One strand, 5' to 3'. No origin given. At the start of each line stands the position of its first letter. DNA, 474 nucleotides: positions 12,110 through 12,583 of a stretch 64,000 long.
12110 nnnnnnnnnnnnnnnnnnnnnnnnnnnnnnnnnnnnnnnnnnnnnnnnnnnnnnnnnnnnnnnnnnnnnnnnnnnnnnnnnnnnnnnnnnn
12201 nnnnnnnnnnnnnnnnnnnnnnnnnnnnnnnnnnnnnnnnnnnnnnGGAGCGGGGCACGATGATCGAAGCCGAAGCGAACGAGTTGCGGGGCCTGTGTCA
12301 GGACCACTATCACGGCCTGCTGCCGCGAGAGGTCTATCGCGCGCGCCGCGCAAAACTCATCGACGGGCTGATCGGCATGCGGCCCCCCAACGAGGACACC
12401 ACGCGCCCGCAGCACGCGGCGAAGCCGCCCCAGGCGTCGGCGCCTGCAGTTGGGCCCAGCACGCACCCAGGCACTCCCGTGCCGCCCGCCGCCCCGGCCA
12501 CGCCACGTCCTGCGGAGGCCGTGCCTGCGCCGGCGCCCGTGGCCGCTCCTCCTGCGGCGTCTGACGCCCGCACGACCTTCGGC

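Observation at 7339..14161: The PpkA-like kinase has a TagR-like FGE-sulfatase domain as its own periplasmic sensor, followed by a second membrane-anchored TagR-like paralogue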

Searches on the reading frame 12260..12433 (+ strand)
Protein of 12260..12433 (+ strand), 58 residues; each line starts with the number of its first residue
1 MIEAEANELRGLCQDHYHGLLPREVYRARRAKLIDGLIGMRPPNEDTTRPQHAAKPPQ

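Call 91: search_protein_families(library=pfam, alignment_id=A8, max_evalue=10)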
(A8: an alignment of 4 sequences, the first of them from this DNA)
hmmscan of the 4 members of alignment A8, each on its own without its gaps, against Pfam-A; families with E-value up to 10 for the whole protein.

A. member 1, seq(58 aa): 0 families

B. families by the number of members that match (of 4 scanned): 2 families
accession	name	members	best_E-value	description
PF09851.14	SHOCT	1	0.0063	Short C-terminal domain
PF05120.17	GvpG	1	0.024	Gas vesicle protein G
